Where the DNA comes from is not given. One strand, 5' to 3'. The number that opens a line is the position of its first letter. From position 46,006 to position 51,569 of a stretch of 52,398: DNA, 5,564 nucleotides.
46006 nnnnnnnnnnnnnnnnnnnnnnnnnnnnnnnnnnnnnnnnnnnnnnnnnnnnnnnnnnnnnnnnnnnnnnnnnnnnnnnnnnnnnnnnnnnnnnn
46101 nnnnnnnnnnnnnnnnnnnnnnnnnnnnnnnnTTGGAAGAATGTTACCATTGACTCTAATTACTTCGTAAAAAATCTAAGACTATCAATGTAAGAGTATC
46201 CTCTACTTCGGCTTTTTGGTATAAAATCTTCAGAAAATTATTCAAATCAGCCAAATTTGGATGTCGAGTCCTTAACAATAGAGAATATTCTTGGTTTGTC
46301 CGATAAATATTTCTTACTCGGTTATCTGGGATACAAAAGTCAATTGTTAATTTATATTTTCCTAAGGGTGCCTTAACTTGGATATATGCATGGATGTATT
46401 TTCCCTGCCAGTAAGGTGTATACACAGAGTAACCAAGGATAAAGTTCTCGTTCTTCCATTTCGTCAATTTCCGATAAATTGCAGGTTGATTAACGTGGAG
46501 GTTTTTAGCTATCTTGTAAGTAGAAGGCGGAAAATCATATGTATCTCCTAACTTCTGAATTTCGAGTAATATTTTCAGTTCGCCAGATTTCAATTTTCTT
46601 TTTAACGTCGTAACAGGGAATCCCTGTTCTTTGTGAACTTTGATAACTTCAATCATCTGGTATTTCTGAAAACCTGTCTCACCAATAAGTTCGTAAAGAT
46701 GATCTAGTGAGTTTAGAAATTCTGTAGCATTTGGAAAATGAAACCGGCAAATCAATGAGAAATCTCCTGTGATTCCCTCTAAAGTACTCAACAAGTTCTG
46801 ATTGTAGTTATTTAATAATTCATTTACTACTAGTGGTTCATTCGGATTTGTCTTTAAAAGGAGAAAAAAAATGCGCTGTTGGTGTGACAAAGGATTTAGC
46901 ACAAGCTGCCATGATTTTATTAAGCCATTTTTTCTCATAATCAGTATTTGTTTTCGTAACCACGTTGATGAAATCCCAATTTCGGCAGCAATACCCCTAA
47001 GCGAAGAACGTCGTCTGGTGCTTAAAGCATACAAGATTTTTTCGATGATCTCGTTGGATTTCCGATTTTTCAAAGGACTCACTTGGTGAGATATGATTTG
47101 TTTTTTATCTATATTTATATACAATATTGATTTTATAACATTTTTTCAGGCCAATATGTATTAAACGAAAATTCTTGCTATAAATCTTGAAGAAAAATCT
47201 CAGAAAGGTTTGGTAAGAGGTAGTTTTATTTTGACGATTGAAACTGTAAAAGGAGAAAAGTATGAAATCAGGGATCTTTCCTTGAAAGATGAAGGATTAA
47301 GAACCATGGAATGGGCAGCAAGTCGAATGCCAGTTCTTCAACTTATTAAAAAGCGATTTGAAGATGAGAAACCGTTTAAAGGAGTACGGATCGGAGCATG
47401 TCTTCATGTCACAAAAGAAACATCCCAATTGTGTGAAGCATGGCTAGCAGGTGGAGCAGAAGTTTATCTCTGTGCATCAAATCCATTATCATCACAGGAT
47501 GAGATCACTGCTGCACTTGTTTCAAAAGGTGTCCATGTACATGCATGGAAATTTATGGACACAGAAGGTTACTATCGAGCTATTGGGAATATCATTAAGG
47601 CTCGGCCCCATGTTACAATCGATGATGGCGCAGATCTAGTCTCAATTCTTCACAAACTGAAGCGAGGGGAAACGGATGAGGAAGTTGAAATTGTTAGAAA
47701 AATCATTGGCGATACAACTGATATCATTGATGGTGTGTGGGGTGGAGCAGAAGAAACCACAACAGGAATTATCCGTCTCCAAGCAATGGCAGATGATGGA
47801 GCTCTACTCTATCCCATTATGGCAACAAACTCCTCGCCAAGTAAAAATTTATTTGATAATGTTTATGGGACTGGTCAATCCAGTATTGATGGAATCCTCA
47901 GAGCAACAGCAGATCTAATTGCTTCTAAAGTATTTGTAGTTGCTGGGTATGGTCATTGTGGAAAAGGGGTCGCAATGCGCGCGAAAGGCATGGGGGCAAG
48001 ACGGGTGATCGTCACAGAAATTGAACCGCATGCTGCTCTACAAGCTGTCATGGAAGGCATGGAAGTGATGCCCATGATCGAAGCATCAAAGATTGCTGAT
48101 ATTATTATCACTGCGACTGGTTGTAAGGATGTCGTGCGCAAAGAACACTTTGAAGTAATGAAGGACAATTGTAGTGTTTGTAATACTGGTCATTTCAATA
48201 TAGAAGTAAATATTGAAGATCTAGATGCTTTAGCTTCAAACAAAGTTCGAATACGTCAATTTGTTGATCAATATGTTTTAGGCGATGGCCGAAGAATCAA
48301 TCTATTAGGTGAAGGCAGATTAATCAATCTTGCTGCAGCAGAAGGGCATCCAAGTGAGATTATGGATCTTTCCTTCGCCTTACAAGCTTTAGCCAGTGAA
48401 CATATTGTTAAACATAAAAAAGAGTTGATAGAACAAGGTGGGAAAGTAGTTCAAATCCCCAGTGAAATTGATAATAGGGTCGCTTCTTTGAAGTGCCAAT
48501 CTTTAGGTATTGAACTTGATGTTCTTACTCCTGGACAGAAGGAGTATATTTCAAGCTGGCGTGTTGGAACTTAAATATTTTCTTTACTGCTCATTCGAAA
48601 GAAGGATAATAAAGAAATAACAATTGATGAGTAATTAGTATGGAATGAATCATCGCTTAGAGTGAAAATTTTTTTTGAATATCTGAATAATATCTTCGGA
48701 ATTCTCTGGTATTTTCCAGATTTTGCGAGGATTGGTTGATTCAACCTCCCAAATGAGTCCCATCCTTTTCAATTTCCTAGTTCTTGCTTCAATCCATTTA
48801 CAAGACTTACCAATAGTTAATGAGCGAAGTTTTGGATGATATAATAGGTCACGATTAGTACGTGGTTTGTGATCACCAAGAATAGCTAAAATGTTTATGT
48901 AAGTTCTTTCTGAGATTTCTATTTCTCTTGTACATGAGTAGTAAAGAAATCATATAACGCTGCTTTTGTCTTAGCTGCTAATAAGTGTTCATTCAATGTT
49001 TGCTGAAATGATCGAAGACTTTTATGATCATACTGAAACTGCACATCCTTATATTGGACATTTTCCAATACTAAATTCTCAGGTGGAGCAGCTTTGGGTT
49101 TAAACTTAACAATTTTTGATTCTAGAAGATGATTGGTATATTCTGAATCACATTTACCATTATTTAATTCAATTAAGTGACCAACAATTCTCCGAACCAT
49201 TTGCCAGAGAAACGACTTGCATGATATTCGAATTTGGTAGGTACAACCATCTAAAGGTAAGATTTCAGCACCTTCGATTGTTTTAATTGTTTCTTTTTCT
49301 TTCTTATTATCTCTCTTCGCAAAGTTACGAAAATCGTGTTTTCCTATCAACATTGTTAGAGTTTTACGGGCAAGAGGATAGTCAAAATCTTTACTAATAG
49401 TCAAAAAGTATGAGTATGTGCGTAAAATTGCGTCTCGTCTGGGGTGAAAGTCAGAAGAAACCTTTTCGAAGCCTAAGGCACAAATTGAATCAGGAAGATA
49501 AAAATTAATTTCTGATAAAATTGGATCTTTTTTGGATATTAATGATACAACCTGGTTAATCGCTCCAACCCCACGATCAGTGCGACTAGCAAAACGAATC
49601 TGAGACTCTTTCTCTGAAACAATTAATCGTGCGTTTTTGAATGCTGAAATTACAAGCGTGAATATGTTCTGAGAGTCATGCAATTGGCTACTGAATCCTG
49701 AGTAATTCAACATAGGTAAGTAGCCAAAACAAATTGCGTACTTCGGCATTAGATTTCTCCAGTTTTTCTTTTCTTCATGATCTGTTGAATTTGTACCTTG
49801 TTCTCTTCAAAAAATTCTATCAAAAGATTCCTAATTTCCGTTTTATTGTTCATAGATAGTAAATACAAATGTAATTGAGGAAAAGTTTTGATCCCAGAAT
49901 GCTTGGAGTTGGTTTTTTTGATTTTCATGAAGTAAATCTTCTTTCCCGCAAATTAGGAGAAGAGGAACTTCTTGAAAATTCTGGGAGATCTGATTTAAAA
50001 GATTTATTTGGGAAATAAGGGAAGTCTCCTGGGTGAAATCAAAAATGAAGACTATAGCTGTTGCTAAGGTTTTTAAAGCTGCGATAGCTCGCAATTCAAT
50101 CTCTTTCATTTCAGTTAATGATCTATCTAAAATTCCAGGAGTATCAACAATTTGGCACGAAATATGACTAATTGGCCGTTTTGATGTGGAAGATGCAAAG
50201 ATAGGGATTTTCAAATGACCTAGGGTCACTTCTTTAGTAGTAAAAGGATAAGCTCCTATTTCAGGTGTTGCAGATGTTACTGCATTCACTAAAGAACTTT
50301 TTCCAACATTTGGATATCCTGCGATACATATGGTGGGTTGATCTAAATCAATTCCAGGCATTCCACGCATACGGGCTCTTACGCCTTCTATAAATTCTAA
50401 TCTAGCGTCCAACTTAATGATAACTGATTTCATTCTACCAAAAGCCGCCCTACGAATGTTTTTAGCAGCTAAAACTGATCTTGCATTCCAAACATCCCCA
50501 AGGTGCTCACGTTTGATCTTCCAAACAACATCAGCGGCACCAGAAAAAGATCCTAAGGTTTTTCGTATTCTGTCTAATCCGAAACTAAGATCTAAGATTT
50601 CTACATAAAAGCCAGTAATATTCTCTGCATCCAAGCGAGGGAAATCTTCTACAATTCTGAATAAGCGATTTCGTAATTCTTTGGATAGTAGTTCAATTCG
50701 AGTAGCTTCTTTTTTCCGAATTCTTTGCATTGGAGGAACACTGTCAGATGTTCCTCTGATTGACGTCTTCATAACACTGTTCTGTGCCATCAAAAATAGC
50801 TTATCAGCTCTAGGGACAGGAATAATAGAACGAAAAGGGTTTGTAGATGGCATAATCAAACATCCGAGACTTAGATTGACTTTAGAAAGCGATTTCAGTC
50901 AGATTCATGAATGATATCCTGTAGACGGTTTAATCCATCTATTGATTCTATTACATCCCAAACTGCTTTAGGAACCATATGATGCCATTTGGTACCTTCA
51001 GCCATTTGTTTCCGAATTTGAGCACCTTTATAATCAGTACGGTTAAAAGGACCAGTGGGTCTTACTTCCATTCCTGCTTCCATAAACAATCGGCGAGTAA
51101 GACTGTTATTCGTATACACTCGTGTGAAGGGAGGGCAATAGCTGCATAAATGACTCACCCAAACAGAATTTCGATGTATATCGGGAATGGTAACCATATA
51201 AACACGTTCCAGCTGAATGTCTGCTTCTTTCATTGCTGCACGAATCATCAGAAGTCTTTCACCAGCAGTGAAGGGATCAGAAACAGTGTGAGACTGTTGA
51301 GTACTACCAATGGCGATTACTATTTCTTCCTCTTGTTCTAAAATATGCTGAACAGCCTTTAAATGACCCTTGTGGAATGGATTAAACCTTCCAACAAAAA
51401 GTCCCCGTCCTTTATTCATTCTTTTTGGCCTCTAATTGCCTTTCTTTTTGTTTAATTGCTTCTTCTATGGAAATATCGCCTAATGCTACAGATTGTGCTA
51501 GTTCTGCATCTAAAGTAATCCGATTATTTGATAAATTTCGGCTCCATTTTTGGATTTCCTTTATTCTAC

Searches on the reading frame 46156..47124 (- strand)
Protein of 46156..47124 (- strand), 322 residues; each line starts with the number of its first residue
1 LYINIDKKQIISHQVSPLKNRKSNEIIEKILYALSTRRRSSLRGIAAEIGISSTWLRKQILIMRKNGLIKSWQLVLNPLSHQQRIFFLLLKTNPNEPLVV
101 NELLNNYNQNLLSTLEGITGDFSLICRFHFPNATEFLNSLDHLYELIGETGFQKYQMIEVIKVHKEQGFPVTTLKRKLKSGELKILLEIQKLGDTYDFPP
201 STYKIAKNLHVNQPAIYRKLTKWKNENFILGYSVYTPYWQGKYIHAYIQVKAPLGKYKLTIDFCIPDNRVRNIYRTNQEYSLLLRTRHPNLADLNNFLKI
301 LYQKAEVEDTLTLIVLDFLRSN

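Call 52: search_protein_families(library=pfam, proteins=[window:46156-47124:-], max_evalue=0.00001)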
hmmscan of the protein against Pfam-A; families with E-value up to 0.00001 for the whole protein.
window:46156-47124:- (322 aa): 1 family
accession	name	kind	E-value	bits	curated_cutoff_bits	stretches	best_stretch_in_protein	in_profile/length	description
PF01037.27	AsnC_trans_reg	-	7.6e-07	29.4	25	0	269-316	23-71/73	Lrp/AsnC ligand binding domain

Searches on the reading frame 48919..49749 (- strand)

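Call 53: search_protein_families(library=pfam, proteins=[window:48919-49749:-], max_evalue=0.00001)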
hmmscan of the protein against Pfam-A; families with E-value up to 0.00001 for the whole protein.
window:48919-49749:- (276 aa): 1 family
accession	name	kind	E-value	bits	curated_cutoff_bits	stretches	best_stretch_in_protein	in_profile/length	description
PF01416.25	PseudoU_synth_1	-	6.8e-23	81.6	23.3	1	133-233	4-107/108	tRNA pseudouridine synthase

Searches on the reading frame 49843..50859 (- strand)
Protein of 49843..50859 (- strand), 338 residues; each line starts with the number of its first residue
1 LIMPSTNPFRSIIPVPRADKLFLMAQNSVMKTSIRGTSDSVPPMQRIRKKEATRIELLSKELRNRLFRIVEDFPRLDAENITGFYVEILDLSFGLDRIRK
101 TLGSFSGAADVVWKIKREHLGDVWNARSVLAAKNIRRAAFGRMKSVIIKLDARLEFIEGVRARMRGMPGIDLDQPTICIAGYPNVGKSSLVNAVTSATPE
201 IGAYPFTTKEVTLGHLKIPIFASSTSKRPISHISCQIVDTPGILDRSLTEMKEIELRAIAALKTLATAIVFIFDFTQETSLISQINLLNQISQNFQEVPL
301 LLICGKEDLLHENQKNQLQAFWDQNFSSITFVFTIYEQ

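Call 53: search_protein_families(library=pfam, proteins=[window:49843-50859:-], max_evalue=0.00001)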
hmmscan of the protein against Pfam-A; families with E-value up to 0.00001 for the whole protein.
window:49843-50859:- (338 aa): 4 families
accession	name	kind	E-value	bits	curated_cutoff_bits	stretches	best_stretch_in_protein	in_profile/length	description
PF17835.6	NOG1_N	-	8.7e-26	91.4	22.9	1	9-171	1-160/160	NOG1 N-terminal helical domain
PF01926.29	MMR_HSR1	-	1.4e-18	67.5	21.9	1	176-304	1-111/113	50S ribosome-binding GTPase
PF06858.20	NOG1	-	4.6e-13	49.2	27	1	253-308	1-58/58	Nucleolar GTP-binding protein 1 (NOG1)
PF02421.24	FeoB_N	-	1.5e-08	34.7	27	1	176-291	2-101/156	Ferrous iron transport protein B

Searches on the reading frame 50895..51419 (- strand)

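Call 53: search_protein_families(library=pfam, proteins=[window:50895-51419:-], max_evalue=0.00001)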
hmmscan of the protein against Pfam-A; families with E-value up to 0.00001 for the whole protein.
window:50895-51419:- (174 aa): 1 family
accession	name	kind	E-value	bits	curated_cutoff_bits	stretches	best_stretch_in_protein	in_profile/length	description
PF01467.32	CTP_transf_like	-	9.3e-16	58.7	21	1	7-113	1-113/133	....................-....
